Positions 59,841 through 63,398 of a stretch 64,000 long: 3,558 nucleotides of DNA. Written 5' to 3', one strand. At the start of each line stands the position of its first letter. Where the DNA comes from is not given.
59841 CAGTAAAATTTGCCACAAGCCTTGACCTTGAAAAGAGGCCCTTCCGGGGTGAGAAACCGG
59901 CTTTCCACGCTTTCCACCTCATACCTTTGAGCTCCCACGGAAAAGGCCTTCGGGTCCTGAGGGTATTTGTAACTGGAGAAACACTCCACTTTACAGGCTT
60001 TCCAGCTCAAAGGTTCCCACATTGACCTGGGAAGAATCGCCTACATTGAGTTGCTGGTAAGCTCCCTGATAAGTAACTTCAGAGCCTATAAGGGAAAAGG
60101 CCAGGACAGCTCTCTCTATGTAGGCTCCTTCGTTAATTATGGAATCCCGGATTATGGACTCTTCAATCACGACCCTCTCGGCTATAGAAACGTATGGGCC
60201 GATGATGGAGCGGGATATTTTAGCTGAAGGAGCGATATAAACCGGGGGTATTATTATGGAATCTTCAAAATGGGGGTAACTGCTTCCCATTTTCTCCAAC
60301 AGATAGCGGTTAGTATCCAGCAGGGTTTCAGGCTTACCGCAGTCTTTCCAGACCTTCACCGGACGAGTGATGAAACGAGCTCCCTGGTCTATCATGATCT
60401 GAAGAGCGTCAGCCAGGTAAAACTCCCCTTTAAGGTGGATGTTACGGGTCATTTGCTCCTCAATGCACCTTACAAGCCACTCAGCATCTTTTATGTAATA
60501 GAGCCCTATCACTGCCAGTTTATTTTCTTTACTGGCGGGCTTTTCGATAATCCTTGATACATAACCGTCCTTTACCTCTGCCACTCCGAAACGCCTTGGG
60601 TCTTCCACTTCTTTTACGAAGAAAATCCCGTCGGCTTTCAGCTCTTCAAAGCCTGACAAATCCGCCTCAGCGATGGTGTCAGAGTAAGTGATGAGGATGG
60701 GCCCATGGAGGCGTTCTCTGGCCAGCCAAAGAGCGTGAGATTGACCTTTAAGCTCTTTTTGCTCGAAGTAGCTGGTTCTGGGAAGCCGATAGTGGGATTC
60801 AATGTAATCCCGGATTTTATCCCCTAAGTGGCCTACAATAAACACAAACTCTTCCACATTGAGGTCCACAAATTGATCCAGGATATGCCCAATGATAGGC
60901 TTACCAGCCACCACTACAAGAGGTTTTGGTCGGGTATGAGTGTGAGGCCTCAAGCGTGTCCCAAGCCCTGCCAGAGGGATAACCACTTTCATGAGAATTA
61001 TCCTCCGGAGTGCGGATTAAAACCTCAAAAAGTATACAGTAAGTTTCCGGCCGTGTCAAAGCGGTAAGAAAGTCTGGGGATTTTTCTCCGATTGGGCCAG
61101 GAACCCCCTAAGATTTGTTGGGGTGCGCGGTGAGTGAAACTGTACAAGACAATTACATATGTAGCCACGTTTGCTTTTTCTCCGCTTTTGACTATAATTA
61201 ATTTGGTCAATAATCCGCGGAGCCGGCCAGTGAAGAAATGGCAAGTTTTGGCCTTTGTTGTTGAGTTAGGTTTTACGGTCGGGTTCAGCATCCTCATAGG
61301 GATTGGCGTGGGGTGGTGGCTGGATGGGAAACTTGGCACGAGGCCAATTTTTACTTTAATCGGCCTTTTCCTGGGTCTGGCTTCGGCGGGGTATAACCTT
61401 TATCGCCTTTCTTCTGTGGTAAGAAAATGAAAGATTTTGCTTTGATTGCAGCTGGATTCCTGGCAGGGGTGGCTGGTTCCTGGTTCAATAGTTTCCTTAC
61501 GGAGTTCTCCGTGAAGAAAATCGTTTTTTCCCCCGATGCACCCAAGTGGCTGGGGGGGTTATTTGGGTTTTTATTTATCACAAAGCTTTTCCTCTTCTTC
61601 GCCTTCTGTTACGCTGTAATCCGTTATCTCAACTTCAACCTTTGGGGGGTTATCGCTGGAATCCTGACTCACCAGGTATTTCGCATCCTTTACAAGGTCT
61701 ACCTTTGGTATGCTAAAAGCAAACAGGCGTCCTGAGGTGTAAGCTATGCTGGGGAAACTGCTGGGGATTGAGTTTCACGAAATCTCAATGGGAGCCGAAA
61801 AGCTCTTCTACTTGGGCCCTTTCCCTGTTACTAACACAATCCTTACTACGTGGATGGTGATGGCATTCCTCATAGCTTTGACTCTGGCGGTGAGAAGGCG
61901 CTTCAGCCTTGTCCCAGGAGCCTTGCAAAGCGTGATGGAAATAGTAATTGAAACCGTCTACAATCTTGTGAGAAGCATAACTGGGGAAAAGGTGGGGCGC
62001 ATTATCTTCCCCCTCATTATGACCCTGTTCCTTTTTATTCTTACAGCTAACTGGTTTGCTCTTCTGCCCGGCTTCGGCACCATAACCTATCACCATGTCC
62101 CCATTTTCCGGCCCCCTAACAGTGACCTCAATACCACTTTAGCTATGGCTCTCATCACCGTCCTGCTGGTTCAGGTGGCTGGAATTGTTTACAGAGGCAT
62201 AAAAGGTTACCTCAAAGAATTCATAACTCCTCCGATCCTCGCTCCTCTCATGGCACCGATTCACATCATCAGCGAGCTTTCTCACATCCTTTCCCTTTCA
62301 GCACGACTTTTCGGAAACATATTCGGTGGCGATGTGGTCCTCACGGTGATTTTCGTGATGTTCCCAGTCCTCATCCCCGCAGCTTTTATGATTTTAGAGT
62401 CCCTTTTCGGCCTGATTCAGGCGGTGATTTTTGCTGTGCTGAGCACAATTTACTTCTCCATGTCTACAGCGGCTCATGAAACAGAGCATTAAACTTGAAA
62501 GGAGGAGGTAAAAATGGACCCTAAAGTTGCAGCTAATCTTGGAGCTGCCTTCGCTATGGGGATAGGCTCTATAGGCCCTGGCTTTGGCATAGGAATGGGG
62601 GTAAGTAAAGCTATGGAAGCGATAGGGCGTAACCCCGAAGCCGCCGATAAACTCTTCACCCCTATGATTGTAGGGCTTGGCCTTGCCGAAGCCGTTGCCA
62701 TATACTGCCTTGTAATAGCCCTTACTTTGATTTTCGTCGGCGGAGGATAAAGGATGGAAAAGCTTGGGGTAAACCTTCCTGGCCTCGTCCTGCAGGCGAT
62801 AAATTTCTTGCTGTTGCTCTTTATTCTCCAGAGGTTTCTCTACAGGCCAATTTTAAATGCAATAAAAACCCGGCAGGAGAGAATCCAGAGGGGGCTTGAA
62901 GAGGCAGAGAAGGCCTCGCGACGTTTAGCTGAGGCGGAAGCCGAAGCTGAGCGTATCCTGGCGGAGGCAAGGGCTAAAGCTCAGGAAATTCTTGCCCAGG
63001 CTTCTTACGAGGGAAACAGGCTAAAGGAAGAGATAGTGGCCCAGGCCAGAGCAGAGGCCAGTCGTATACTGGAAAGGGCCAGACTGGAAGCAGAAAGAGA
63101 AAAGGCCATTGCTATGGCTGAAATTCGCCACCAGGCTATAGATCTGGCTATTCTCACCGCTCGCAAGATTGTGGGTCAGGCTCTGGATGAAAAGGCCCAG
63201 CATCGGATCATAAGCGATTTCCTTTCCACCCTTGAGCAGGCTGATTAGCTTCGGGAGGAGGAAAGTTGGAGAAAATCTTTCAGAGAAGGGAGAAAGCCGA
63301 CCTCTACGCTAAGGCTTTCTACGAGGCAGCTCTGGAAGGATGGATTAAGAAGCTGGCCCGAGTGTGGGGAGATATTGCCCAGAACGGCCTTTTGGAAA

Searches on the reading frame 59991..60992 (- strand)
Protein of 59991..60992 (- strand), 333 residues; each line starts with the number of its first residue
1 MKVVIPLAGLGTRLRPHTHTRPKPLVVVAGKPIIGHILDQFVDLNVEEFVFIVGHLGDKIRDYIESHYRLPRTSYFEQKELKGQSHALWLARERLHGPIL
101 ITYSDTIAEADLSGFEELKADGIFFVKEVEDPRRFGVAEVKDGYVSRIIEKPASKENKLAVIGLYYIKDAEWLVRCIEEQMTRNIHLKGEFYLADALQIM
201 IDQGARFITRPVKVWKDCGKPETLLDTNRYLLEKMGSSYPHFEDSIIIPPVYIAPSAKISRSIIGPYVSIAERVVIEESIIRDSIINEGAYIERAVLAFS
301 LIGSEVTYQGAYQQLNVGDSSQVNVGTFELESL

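Call 60: search_protein_families(library=ncbifam, proteins=[window:59991-60992:-], max_evalue=0.00001)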
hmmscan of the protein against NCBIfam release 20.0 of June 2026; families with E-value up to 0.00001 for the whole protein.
window:59991-60992:- (333 aa): 31 families (the best 25 are shown)
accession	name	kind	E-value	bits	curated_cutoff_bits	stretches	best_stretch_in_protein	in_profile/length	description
TIGR01208.1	rmlA_long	equivalog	1.9e-58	198.1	320.25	2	2-235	1-238/353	glucose-1-phosphate thymidylyltransferase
TIGR03992.1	Arch_glmU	subfamily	2.2e-48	165.1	292.1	1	1-282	1-282/393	bifunctional sugar-1-phosphate nucleotidylyltransferase/acetyltransferase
NF041313.1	UDPGP_AglF_Halo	equivalog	1.2e-36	126.3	400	1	1-229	1-232/234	UTP--glucose-1-phosphate uridylyltransferase AglF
NF041173.1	Sug_nt_acttase_Thmprot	equivalog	1.1e-32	113.5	600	1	1-266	1-266/405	bifunctional sugar-1-phosphate nucleotidylyltransferase/acetyltransferase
TIGR01173.1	glmU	equivalog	6.1e-21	74.8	366.85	1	1-207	1-209/452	bifunctional UDP-N-acetylglucosamine diphosphorylase/glucosamine-1-phosphate N-acetyltransferase GlmU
NF052502.1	man1P_GTase_Rv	exception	9.6e-21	74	440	1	3-325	3-326/352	mannose-1-phosphate guanylyltransferase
NF010934.1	PRK14354.1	equivalog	4.2e-20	71.7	450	1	4-317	3-330/447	bifunctional UDP-N-acetylglucosamine diphosphorylase/glucosamine-1-phosphate N-acetyltransferase GlmU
NF010933.0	PRK14353.1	equivalog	7e-20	71.1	505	1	3-280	8-293/453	bifunctional UDP-N-acetylglucosamine diphosphorylase/glucosamine-1-phosphate N-acetyltransferase GlmU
TIGR01099.1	galU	equivalog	1e-19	71.1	326.8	1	1-70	2-71/261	UTP--glucose-1-phosphate uridylyltransferase GalU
TIGR02623.1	G1P_cyt_trans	equivalog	2.8e-18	66.3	300.25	1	1-66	1-66/255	glucose-1-phosphate cytidylyltransferase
NF010932.0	PRK14352.1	equivalog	1.4e-15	57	611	1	3-209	9-222/488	bifunctional UDP-N-acetylglucosamine diphosphorylase/glucosamine-1-phosphate N-acetyltransferase GlmU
NF010939.0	PRK14359.1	equivalog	6.5e-15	54.6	592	1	2-294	4-298/430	bifunctional UDP-N-acetylglucosamine diphosphorylase/glucosamine-1-phosphate N-acetyltransferase GlmU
NF049965.1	GlMnHpPGnyltfHddC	equivalog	2.8e-14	53.3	300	1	1-169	1-169/221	D-glycero-D-manno-heptose 1-phosphate guanosyltransferase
NF010937.0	PRK14357.1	equivalog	6.5e-14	51.7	658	1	1-318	1-324/448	bifunctional UDP-N-acetylglucosamine diphosphorylase/glucosamine-1-phosphate N-acetyltransferase GlmU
NF045761.1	NAMPUrTaseMurU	equivalog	2.2e-13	50.6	250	1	1-66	1-66/226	N-acetylmuramate alpha-1-phosphate uridylyltransferase MurU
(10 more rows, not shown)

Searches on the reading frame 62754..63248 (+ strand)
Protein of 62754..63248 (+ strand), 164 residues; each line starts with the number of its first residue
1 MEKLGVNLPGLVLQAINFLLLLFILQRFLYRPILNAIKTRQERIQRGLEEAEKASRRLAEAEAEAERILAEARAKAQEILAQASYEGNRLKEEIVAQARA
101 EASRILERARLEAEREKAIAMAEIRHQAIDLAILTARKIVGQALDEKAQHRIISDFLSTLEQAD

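Call 33: find_encoding_contigs(protein=window:62754-63248:+, flank=10000, max_places=1)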
Protein window:62754-63248:+ (164 aa): 3 contigs read that carry it; 1 place shown.
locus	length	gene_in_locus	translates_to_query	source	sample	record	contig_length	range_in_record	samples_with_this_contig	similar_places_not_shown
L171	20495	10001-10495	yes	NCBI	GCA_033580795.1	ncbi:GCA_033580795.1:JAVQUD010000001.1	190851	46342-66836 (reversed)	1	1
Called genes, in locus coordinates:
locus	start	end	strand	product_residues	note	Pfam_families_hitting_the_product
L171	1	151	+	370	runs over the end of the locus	PF20706:GT4-conflict (weak), PF00534:Glycos_transf_1, PF13692:Glyco_trans_1_4, PF13524:Glyco_trans_1_2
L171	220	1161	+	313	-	PF00535:Glycos_transf_2, PF13641:Glyco_tranf_2_3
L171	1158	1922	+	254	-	PF00535:Glycos_transf_2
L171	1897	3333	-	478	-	PF18989:DUF5722 (faint)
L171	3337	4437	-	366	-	PF13439:Glyco_transf_4 (weak), PF13579:Glyco_trans_4_4 (weak), PF20706:GT4-conflict (weak), PF00534:Glycos_transf_1, PF13692:Glyco_trans_1_4, PF13524:Glyco_trans_1_2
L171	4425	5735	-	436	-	PF00919:UPF0004, PF04055:Radical_SAM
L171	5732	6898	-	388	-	PF00155:Aminotran_1_2, PF01041:DegT_DnrJ_EryC1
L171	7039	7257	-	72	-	-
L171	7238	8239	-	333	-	PF00483:NTP_transferase, PF12804:NTP_transf_3 (weak), PF25084:LbH_EIF2B (faint), PF25087:GMPPB_C (weak)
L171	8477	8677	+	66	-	PF09527:ATPase_gene1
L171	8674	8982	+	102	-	PF03899:ATP-synt_I (weak)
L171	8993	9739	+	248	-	PF00119:ATP-synt_A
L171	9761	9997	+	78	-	PF00137:ATP-synt_C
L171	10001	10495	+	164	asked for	PF00430:ATP-synt_B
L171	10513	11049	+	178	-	PF00213:OSCP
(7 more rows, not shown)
